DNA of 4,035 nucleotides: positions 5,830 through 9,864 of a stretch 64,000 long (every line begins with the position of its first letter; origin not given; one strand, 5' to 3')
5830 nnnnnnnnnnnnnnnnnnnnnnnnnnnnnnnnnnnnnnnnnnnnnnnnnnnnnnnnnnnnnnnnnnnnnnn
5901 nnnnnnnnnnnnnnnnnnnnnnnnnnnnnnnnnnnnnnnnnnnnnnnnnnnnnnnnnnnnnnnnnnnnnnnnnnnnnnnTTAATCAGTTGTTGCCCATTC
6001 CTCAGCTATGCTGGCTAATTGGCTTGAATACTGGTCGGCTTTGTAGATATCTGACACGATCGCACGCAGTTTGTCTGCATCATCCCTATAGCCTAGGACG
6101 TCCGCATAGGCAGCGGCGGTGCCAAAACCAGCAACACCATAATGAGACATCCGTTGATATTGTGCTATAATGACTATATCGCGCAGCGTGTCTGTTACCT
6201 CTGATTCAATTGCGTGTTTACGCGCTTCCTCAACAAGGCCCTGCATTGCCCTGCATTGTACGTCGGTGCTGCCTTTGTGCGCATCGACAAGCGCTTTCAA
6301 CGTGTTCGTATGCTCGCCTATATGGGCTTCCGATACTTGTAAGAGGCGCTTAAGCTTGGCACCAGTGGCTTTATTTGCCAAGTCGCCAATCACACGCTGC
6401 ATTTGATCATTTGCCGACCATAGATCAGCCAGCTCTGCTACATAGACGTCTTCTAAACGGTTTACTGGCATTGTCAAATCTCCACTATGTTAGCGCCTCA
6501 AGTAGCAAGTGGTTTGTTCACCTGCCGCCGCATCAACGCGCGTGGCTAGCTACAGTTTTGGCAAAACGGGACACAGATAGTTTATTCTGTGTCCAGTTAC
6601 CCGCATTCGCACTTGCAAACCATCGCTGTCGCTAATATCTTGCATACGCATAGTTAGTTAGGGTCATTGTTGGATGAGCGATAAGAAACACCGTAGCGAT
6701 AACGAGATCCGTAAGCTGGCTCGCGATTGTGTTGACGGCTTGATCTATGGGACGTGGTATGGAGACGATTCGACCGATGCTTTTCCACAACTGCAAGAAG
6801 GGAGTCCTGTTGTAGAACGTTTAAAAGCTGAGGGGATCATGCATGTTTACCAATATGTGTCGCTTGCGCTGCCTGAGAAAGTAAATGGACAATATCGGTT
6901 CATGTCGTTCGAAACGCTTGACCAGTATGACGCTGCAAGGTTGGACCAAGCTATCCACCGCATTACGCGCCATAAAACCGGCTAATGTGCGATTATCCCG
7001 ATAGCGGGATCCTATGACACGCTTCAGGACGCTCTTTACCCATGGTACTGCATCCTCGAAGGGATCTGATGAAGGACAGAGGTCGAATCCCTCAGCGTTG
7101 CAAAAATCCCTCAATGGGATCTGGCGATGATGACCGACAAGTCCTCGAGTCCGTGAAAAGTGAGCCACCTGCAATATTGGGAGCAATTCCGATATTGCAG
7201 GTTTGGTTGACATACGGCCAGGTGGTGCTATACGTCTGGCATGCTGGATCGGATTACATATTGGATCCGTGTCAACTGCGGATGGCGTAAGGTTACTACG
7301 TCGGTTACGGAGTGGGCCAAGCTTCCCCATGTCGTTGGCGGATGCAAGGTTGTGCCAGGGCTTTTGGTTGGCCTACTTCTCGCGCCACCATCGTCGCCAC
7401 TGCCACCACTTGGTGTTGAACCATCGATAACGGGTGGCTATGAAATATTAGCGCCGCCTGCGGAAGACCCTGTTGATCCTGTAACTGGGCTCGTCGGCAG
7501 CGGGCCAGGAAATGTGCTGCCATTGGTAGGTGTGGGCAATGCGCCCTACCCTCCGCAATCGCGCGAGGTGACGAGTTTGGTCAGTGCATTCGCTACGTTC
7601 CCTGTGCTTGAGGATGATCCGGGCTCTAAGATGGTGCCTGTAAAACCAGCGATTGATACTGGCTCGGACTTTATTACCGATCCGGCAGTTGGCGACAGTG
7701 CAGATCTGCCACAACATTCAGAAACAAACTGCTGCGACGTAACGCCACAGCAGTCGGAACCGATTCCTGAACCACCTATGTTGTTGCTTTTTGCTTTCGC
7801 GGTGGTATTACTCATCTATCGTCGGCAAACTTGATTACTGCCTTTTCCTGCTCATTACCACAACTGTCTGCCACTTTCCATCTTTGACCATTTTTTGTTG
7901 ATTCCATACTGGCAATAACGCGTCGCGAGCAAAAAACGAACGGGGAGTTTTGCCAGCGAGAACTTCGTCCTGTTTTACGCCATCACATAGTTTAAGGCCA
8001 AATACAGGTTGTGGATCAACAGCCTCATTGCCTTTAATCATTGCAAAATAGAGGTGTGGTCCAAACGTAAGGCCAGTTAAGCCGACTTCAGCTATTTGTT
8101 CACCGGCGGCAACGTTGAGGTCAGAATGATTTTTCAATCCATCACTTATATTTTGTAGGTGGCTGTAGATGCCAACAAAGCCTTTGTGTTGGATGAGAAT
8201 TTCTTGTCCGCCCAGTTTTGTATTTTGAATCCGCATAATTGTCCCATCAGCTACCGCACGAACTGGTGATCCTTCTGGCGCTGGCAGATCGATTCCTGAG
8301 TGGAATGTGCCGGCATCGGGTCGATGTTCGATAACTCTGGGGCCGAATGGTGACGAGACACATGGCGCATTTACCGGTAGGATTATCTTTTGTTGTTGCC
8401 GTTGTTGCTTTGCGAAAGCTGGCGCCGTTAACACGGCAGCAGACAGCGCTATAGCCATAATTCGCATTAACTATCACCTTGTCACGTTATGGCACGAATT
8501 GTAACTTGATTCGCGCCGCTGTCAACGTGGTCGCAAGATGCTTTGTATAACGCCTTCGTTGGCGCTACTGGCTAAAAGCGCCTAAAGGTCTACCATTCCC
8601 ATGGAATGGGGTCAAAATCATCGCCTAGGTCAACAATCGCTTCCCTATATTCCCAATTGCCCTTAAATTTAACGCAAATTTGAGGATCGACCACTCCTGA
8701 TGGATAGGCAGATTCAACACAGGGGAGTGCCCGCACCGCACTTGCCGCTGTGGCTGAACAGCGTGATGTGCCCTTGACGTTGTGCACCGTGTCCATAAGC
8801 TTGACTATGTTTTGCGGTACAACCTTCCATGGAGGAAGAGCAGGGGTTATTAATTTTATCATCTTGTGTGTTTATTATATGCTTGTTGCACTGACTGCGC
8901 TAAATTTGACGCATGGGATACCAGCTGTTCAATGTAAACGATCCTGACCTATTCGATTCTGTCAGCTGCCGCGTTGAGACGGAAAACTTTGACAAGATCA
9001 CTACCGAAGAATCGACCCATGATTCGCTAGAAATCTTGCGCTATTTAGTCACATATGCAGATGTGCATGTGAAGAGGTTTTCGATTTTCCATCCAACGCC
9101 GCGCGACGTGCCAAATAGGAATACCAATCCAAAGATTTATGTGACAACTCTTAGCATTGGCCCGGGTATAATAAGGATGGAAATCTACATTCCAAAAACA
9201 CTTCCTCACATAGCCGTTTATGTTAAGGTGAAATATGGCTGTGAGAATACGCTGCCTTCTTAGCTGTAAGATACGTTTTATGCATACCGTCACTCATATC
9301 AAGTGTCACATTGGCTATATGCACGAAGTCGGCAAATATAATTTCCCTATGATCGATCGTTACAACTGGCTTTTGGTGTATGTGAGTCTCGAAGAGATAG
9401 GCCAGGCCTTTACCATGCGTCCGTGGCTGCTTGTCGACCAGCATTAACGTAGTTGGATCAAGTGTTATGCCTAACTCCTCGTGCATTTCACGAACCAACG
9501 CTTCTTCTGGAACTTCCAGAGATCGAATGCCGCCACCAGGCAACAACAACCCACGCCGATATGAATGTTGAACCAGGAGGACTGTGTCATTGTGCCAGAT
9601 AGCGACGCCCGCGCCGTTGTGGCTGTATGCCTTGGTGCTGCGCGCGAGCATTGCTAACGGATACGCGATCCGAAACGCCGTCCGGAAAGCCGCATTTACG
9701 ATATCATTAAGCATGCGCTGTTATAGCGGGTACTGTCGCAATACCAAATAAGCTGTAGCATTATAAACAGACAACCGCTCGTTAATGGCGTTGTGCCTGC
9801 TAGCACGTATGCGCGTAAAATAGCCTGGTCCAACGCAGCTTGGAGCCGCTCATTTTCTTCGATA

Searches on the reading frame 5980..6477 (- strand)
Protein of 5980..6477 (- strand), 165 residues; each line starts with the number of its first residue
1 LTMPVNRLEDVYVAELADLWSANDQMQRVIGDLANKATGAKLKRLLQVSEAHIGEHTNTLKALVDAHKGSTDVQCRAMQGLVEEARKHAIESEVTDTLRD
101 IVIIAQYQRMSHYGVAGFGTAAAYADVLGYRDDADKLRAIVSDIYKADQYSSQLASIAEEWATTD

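Call 3: search_protein_families(library=pfam, proteins=[window:5980-6477:-], max_evalue=0.01)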
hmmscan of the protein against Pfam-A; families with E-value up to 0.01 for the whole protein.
window:5980-6477:- (165 aa): 1 family
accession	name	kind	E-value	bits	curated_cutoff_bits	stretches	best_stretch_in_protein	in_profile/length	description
PF05974.18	DUF892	-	1e-25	91.1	23.7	1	8-155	2-150/159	Domain of unknown function (DUF892)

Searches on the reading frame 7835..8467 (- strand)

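Call 117: search_protein_families(library=pfam, proteins=[window:7835-8467:-], max_evalue=0.001)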
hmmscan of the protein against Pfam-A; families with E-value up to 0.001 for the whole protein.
window:7835-8467:- (210 aa): 1 family
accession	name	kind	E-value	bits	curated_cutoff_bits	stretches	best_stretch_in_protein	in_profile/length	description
PF01551.29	Peptidase_M23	-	4.9e-22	78.4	28.7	1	55-152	2-96/96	Peptidase family M23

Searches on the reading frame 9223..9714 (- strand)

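Call 117: search_protein_families(library=pfam, proteins=[window:9223-9714:-], max_evalue=0.001)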
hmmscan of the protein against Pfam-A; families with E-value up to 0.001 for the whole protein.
window:9223-9714:- (163 aa): 1 family
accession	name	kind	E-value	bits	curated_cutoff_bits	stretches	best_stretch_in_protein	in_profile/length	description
PF00293.34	NUDIX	-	1.5e-11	44.9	21.1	1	32-136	3-118/134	NUDIX domain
